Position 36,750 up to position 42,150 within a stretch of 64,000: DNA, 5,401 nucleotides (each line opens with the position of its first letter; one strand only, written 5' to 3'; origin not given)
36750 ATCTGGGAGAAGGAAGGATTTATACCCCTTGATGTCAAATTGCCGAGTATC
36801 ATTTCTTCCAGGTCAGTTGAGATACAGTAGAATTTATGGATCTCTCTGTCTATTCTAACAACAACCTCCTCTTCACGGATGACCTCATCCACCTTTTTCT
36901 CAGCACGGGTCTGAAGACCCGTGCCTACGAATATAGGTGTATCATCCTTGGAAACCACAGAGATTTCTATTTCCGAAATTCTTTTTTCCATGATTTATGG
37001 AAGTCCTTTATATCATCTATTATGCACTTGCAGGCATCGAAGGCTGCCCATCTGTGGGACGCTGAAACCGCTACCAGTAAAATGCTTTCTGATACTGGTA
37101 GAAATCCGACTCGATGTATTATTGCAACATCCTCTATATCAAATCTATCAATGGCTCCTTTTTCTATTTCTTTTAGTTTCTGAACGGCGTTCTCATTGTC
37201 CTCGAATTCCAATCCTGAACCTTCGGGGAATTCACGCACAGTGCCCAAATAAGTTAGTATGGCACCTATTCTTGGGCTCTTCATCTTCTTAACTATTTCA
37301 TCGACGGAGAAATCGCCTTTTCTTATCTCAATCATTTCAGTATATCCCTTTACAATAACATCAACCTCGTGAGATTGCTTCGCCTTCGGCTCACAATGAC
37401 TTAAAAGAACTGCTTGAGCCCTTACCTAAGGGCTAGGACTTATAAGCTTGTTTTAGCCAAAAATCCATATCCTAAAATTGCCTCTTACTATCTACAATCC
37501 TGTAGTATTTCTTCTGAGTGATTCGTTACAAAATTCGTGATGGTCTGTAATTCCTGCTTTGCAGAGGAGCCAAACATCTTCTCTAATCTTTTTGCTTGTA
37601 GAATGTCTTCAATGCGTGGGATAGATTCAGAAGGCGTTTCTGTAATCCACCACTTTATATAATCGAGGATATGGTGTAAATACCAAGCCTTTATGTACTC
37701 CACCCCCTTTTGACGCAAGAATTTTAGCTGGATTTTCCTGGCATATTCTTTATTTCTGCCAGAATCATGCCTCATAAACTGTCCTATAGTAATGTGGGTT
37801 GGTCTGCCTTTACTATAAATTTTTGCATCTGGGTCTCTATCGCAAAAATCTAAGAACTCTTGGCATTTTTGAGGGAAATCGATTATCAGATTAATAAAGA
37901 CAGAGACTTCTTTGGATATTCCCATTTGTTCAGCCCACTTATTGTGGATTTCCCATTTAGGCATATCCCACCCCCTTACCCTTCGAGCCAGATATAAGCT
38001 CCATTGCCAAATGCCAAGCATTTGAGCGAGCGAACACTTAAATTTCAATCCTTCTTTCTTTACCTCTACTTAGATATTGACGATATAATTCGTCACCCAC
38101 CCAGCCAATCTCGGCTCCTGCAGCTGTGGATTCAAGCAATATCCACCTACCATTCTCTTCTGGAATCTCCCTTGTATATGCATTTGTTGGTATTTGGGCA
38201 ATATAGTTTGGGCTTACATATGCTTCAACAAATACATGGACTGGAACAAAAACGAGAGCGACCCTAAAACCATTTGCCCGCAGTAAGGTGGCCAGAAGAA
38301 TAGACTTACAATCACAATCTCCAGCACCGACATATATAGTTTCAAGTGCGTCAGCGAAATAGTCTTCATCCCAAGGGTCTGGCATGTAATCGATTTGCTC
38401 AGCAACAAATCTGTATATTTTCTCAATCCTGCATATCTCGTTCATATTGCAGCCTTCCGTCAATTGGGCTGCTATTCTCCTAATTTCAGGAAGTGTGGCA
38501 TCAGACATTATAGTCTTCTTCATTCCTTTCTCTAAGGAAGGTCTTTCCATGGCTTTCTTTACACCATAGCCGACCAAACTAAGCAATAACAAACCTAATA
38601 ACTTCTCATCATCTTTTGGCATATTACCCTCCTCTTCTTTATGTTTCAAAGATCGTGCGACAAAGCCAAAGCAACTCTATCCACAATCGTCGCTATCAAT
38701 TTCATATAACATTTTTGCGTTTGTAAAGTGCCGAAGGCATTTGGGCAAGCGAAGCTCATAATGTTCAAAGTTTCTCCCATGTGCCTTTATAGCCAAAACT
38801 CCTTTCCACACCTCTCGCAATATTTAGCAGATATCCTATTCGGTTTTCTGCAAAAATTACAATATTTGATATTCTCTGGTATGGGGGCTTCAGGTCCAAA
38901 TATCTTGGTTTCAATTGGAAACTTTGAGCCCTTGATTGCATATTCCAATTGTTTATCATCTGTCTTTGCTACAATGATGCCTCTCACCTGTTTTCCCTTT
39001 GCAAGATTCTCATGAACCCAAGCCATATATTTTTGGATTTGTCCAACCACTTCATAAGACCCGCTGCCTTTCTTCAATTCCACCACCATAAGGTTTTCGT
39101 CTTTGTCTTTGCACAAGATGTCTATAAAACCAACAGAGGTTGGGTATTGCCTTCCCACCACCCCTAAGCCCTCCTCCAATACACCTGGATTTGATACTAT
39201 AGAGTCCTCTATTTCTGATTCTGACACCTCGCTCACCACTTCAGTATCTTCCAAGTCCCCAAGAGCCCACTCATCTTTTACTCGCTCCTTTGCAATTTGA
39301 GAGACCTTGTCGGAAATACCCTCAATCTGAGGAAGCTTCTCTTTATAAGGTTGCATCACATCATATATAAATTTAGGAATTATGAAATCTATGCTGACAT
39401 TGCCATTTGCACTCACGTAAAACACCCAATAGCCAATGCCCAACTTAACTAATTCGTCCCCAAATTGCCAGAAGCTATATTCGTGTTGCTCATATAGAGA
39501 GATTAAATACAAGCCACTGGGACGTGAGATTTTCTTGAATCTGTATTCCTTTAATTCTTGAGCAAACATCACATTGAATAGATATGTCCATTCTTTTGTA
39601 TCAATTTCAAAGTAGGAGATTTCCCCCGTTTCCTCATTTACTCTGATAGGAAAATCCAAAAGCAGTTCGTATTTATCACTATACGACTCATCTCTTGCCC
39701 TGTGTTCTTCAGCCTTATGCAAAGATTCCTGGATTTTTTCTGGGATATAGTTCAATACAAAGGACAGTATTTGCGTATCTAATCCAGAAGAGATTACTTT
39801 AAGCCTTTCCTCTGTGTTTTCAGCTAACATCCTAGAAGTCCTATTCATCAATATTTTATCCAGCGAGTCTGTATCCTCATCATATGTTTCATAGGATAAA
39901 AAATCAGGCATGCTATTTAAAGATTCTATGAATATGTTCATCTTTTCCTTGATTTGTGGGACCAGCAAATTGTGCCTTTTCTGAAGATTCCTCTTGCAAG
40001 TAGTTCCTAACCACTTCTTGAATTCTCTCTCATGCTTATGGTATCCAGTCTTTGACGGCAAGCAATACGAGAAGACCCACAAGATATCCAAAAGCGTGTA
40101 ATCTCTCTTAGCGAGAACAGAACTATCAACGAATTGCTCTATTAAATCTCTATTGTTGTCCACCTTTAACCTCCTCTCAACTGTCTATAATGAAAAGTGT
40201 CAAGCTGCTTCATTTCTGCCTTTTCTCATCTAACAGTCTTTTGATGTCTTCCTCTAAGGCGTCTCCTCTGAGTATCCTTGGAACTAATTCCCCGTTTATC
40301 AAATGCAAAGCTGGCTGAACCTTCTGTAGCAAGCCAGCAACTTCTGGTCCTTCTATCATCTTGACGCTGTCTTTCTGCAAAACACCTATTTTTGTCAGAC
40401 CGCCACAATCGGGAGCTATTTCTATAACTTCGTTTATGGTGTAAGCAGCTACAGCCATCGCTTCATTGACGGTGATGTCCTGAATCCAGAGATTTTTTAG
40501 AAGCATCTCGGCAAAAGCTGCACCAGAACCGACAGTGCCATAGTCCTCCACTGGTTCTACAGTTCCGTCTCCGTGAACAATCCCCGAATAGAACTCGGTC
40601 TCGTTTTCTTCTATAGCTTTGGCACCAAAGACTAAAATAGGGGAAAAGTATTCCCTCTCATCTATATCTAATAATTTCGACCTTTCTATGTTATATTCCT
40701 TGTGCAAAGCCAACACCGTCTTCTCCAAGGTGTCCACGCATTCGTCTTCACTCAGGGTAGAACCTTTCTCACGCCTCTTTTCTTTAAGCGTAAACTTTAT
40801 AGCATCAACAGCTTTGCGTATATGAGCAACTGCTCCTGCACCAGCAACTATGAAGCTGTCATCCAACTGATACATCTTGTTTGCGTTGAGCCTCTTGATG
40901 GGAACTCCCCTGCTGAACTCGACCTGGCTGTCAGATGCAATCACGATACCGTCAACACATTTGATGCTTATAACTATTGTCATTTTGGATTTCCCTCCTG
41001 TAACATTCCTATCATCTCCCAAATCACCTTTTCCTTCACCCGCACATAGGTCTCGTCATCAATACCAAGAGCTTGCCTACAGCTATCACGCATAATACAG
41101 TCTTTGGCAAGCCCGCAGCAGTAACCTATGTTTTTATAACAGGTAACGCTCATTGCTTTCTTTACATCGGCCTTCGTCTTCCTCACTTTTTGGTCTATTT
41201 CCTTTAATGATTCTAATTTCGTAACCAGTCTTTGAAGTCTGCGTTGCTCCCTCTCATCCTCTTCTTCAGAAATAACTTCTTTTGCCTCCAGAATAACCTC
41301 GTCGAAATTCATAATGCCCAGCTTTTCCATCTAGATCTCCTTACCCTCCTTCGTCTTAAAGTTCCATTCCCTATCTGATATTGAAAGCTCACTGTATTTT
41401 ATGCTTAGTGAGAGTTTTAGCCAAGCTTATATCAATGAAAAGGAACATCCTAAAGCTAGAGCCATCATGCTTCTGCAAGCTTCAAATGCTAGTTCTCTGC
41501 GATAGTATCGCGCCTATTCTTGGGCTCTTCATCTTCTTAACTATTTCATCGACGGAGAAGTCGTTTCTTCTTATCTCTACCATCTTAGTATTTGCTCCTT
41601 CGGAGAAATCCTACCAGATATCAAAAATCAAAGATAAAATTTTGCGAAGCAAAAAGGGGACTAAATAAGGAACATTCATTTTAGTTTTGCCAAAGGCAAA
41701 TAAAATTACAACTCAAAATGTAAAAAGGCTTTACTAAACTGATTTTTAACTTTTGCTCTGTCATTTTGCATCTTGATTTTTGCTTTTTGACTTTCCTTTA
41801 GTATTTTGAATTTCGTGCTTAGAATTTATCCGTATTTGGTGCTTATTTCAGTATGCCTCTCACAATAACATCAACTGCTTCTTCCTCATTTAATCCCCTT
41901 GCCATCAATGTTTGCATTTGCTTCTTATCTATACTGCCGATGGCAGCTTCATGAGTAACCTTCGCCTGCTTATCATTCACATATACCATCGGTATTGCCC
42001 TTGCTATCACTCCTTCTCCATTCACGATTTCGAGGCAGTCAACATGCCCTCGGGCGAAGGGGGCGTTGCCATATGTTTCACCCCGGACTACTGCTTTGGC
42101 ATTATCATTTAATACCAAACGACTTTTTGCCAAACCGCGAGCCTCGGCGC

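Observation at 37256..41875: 4.2-kb five-gene islet inserted at the sufBD/moaE junction, bracketed by a duplicated junction with a 47-bp perfect core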

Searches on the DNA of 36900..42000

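Call 102: search_rna_families(source=window, start=36900, end=42000, threshold=evalue, max_evalue=1)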
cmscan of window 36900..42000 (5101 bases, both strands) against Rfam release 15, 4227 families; matches with E-value up to 1: 0.
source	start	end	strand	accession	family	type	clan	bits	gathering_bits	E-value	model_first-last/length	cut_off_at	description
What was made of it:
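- Tried and rejected: Riboswitch or ncRNA in the spacers: no Rfam hit even at E<=1 (call 102).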

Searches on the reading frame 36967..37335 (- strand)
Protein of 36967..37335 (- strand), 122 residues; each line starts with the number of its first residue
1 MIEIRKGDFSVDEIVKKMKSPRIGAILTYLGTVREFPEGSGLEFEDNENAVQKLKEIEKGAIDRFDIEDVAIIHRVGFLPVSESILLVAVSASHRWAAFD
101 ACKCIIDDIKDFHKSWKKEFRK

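Call 6: search_protein_families(library=pfam, proteins=[window:36967-37335:-], max_evalue=0.1)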
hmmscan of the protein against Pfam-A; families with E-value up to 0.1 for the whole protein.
window:36967-37335:- (122 aa): 1 family
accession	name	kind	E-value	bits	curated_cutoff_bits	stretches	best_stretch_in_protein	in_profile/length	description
PF02391.22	MoaE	-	1.6e-29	102.8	23.4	1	5-111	2-113/114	MoaE protein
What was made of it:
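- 36967..37343 (-): Intact moaE (copy B) with its -8 leader. Repeat copy B is 37255-37343. Pfam MoaE 1.6e-29 (call 6).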

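Call 99: list_cluster_members(proteins=[P0001, P0149, window:36967-37335:-, window:41843-42790:-])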
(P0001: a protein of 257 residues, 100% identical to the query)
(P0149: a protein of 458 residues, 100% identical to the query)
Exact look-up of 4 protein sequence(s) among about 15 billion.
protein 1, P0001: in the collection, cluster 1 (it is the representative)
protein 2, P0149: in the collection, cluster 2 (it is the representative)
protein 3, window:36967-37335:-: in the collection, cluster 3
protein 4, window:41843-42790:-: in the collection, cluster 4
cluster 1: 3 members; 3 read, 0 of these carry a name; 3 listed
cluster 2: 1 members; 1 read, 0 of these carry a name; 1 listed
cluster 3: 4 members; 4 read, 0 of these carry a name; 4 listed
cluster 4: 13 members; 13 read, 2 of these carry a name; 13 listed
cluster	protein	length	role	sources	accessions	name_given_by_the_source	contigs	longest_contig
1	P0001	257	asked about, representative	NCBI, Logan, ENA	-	-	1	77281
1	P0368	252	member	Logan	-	-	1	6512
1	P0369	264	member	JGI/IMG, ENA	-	-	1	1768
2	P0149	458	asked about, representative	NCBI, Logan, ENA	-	-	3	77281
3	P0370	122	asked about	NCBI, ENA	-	-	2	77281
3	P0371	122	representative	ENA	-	-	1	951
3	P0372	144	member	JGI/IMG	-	-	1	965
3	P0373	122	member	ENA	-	-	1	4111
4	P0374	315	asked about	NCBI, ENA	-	-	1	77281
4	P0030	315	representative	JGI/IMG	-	-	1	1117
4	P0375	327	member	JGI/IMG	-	ABC-type transport system involved in Fe-S cluster assembly, permease component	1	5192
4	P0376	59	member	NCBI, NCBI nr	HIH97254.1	MAG TPA: SufD family Fe-S cluster assembly protein, partial [Thermoplasmata archaeon] | SufD family Fe-S cluster assembly protein [Thermoplasmata archaeon]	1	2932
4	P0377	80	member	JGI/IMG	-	-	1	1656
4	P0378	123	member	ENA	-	-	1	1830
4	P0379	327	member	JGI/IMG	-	-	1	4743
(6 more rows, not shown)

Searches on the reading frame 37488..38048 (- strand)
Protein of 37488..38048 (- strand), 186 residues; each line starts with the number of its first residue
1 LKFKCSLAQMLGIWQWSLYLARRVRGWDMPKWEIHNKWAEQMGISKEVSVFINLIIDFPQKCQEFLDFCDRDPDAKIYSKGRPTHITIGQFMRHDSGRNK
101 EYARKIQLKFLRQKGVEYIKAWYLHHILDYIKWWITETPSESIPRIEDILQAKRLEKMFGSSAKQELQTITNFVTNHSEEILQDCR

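Call 6: search_protein_families(library=pfam, proteins=[window:37488-38048:-], max_evalue=0.1)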
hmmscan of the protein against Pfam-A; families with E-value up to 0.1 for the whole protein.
window:37488-38048:- (186 aa): 1 family
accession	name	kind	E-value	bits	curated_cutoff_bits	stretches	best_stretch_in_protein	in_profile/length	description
PF21733.3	Death_3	-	0.051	14.1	27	1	125-170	53-97/106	Death domain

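Call 7: search_protein_families(library=padloc, proteins=[window:37488-38048:-], max_evalue=0.1)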
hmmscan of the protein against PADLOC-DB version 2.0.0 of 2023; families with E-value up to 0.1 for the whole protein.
window:37488-38048:- (186 aa): 0 families

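Call 60: search_protein_representatives(protein=window:37488-37961:-)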
Query: 157 residues. Proteins with E-value up to 0.001 (for the whole library): 110; up to 1e-10: 41; up to 1e-30: 2. The best 110 are listed.
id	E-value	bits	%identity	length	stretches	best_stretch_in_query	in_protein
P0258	2.3e-44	167.3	48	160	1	1-157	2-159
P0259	1.9e-37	144.8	45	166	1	1-157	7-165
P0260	1.7e-30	122.2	41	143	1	13-157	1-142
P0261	1.1e-28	116.4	36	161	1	1-156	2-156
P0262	7.5e-28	113.6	45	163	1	1-156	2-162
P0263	1.8e-27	112.4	46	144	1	1-148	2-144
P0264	3.3e-27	111.5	52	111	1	1-103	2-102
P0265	2.7e-26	108.5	41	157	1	1-153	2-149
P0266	6.2e-26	107.4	50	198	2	61-155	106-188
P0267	1.7e-25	106.0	39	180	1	1-157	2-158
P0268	2.1e-25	105.7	46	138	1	1-157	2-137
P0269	1.8e-24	102.6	41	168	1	1-131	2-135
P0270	3.4e-24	101.7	52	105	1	59-157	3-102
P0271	4.9e-23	98.0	52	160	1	1-103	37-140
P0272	1.2e-22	96.7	46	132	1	1-157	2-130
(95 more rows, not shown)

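Call 62: search_solved_structures(query=A7, max_evalue=10, show_alignments=2)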
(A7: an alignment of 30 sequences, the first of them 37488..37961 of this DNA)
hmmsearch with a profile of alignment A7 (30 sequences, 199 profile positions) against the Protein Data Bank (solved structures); distinct sequences matched with E-value up to 10: 1.
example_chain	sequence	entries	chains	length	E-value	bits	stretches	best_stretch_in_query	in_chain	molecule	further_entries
6o35_A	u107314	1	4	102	0.71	12.9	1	118-175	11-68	de novo designed WSHC8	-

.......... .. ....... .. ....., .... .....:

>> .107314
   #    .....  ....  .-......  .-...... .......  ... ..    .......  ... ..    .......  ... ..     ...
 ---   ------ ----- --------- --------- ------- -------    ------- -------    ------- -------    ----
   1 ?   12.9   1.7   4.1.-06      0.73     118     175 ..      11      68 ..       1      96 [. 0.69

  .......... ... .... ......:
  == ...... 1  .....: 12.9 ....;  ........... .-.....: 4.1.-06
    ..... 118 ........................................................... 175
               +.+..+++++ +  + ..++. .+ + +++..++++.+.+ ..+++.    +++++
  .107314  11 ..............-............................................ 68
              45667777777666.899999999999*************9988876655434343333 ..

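Call 63: search_protein_families(library=pfam, alignment_id=A7, max_evalue=0.1)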
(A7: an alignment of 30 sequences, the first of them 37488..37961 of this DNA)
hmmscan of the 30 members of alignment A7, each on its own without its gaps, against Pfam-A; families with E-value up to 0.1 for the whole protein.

A. member 1, window:37488-37961:- (157 aa): 1 family
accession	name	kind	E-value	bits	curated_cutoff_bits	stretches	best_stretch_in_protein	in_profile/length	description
PF21733.3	Death_3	-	0.038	14.5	27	1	96-141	53-97/106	Death domain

B. families by the number of members that match (of 30 scanned): 35 families (the first 25 are shown)
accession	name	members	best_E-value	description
PF13894.12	zf-C2H2_4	1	4.1e-05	C2H2-type zinc finger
PF24529.1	CFAP47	1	0.00099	Cilia- and flagella-associated protein 47 domain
PF14931.11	IFT20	1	0.0011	Intraflagellar transport complex B, subunit 20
PF05402.18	PqqD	1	0.0011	Coenzyme PQQ synthesis protein D (PqqD)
PF14489.11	QueF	1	0.002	QueF-like protein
PF24087.1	DUF7372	1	0.0036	Domain of unknown function (DUF7372)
PF00096.32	zf-C2H2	1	0.0058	Zinc finger, C2H2 type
PF20797.2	HepT-like_2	1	0.01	HepT-like protein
PF15914.10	FAM193_C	1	0.012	FAM193 family C-terminal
PF16508.11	NIBRIN_BRCT_II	1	0.019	Second BRCT domain on Nijmegen syndrome breakage protein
PF13912.12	zf-C2H2_6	1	0.021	C2H2-type zinc finger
PF22034.2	B129_C2H2-zf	1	0.023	Uncharacterized protein B-129, C2H2 zinc finger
PF13495.12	Phage_int_SAM_4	1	0.027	Phage integrase, N-terminal SAM-like domain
PF01776.22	Ribosomal_L22e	1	0.035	Ribosomal L22e protein family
PF00784.22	MyTH4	1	0.036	MyTH4 domain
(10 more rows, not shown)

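Call 70: search_protein_families(library=ncbifam, proteins=[window:37488-37961:-], max_evalue=0.01)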
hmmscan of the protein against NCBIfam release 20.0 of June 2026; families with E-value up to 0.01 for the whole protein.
window:37488-37961:- (157 aa): 0 families

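Call 71: search_protein_families(library=phrogs, proteins=[window:37488-37961:-], max_evalue=0.01)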
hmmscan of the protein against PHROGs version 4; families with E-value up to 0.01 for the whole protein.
window:37488-37961:- (157 aa): 0 families

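Call 73: predict_structure(alignment_id=A8)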
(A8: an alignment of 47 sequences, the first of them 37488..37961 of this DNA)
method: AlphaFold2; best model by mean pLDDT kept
length: 157 residues; sequences in the alignment: 47
mean_pLDDT: 95.5   pTM: 0.90
mean pLDDT of the five models: 95.5, 95.4, 95.2, 94.5, 91.9
residues with pLDDT >= 90: 147; 70-90: 8; 50-70: 2; < 50: 0
segments of 3 or more residues with pLDDT < 50: none
pLDDT, mean of each block of 10 residues (from residue 1): 98 98 98 98 96 95 93 96 98 98 94 90 95 87 98 97
secondary structure, 60 per line:
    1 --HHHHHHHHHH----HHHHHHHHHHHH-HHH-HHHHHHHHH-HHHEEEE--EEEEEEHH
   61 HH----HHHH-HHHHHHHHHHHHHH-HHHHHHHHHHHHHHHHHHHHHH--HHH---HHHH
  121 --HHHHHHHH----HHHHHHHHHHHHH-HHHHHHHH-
elements in order: H3-12 H17-28 H34-42 E47-50 E53-58 H59-62 H67-70 H72-85 H87-108 H117-120 H123-130 H135-147 H149-156

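Call 77: fold_search(model_id=the predicted structure, library=pdb)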
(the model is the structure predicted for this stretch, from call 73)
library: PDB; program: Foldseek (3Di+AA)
matches with E <= 10: 75; with E <= 0.001: 0
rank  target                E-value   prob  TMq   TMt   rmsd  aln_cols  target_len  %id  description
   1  6zbc_D                2.6e+00  0.03  0.15  0.13  19.1       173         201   17  Merozoite surface protein 1 (MSP-1) from Plasmodium falciparum, main conformation (released 2021-05-19)
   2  3f57_B                3.0e+00  0.06  0.24  0.22  18.3       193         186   14  Crystal structure of human erythroid beta spectrin repeats 14 and 15 (ankyrin binding domain) (released 2009-02-24)
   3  3f57_A                3.0e+00  0.06  0.25  0.23  18.3       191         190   15  Crystal structure of human erythroid beta spectrin repeats 14 and 15 (ankyrin binding domain) (released 2009-02-24)
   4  3gln                  3.8e+00  0.04  0.19  0.21  14.0       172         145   11  Carbonmonoxy Ngb under Xenon pressure (released 2009-09-22)
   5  4ija_A                4.0e+00  0.04  0.17  0.10  15.8       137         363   11  Structure of S. aureus methicillin resistance factor MecR2 (released 2013-06-12)
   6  1oj6_C                4.3e+00  0.06  0.23  0.24  13.5       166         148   11  Human brain neuroglobin three-dimensional structure (released 2003-09-11)
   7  4o35                  4.3e+00  0.06  0.22  0.23  13.1       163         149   10  Crystal structure of carbomonoxy murine neuroglobin mutant F106W (released 2014-06-18)
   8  4b3w_A                4.3e+00  0.05  0.21  0.22  13.1       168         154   12  Crystal structure of human cytoglobin H(E7)Q mutant (released 2013-01-23)
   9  7kal_A                4.3e+00  0.03  0.18  0.09  16.3       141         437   14  Cryo-EM structure of the Sec complex from T. lanuginosus, wild-type, class with Sec62, plug-open conformation (released 2021-01-06)
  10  3edu                  4.5e+00  0.04  0.25  0.22  18.1       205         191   15  Crystal structure of the ankyrin-binding domain of human erythroid spectrin (released 2009-02-10)
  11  2dc3_A                4.5e+00  0.04  0.22  0.21  13.7       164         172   12  Crystal structure of human cytoglobin at 1.68 angstroms resolution (released 2006-05-23)
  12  8wi4                  4.5e+00  0.02  0.15  0.04  18.4       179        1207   11  m6-hMRP5 inward open (released 2024-07-03)
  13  9dir_A                4.9e+00  0.08  0.26  0.29  10.5       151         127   14  Cryo-EM structure of the heme/hemoglobin transporter ChuA, in complex with de novo designed binder G7 (released 2025-05-21)
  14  8ckx_D                5.2e+00  0.04  0.21  0.18  12.4       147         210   13  HIV-1 mature capsid hexamer next to pentamer (type I) from CA-IP6 CLPs (released 2023-04-26)
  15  7bml_D                5.5e+00  0.03  0.19  0.18  15.8       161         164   12  Crystal structure of outer surface protein C (OspC) from Borrelia burgdorferi (released 2021-02-10)
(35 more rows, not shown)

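Call 85: find_related_loci(query=A8, collection=viral_contigs, flank=6000)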
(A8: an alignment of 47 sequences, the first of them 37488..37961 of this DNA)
Query A8 (157 aa) in viral_contigs; peptide patterns used: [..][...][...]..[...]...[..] (x = any residue, [..] = any of these).
41 stretches matched a pattern, but none encodes a relative of the query by tblastn (E <= 1e-3).

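Call 95: fold_search(model_id=the predicted structure, library=viral)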
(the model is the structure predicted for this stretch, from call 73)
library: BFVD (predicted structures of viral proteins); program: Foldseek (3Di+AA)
matches with E <= 10: 93; with E <= 0.001: 0
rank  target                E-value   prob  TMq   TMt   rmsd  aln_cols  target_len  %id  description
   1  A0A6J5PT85            1.1e+00  0.07  0.17  0.12  16.6       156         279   14  Uncharacterized protein [uncultured Caudovirales phage]
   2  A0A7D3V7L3            1.5e+00  0.09  0.24  0.18  13.7       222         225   11  Uncharacterized protein [Fadolivirus FV1/VV64]
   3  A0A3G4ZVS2            1.8e+00  0.12  0.25  0.16  11.1       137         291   12  Uncharacterized protein [Faunusvirus sp.]
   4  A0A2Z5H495            1.9e+00  0.04  0.17  0.17  15.0       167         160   13  Uncharacterized protein [Escherichia phage Halfdan]
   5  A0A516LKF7            2.4e+00  0.04  0.18  0.16  15.1       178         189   12  (no name in the UniProt tables at hand)
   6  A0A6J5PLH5            2.5e+00  0.07  0.20  0.10  22.7       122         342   17  Scaffolding protein [uncultured Caudovirales phage]
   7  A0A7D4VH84            3.1e+00  0.05  0.18  0.11  17.5       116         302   15  Uncharacterized protein [Lumpy skin disease virus]
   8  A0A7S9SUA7            3.5e+00  0.06  0.18  0.21  15.9       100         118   16  Uncharacterized protein [Virus NIOZ-UU159]
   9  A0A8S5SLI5            3.5e+00  0.02  0.17  0.05  20.2       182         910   13  Tail tape measure protein [Siphoviridae sp. ctrCN24]
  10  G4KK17                3.7e+00  0.07  0.28  0.25  10.6       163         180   15  (no name in the UniProt tables at hand)
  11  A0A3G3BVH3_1          4.1e+00  0.04  0.18  0.04  14.8       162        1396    9  Tail tape measure protein [Bacillus phage vB_BcoS-136]
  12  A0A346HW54            4.3e+00  0.11  0.33  0.07   7.5       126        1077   21  (no name in the UniProt tables at hand)
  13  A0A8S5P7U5            4.3e+00  0.04  0.12  0.20  10.1        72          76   11  Uncharacterized protein [Herelleviridae sp. cttEB8]
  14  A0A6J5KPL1            4.3e+00  0.04  0.21  0.10  18.1       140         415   12  Uncharacterized protein [uncultured Caudovirales phage]
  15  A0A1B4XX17            4.6e+00  0.05  0.23  0.20  13.6       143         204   15  Uncharacterized protein [Tenacibaculum phage pT24]
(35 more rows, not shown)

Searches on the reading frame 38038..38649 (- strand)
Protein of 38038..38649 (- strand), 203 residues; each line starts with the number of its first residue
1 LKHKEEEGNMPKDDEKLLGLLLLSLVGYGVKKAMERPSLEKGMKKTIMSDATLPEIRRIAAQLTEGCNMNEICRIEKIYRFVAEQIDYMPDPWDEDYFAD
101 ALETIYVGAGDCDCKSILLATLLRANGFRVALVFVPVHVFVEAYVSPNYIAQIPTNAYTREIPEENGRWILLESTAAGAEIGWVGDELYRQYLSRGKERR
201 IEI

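Call 6: search_protein_families(library=pfam, proteins=[window:38038-38649:-], max_evalue=0.1)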
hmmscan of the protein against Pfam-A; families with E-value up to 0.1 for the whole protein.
window:38038-38649:- (203 aa): 1 family
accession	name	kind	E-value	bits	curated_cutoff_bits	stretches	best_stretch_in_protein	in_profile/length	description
PF01841.26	Transglut_core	-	8.8e-09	36.1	23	1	58-150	2-99/108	Transglutaminase-like superfamily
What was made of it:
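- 38038..38649 (-): g4: transglutaminase-like cysteine protease with an N-terminal hydrophobic segment. It is a later insertion between g3 and g5. Pfam Transglut_core 8.8e-9 (call 6).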

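Call 7: search_protein_families(library=padloc, proteins=[window:38038-38649:-], max_evalue=0.1)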
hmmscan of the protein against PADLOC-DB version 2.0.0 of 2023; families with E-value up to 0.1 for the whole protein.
window:38038-38649:- (203 aa): 0 families

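Call 70: search_protein_families(library=ncbifam, proteins=[window:38038-38649:-], max_evalue=0.01)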
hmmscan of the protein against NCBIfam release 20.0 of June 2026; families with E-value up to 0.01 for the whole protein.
window:38038-38649:- (203 aa): 1 family
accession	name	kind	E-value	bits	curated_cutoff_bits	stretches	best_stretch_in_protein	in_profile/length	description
NF045674.1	CystProtLapG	equivalog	0.0007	18.8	320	1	60-120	52-115/221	cysteine protease LapG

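Call 71: search_protein_families(library=phrogs, proteins=[window:38038-38649:-], max_evalue=0.01)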
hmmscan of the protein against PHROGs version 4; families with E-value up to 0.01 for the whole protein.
window:38038-38649:- (203 aa): 0 families
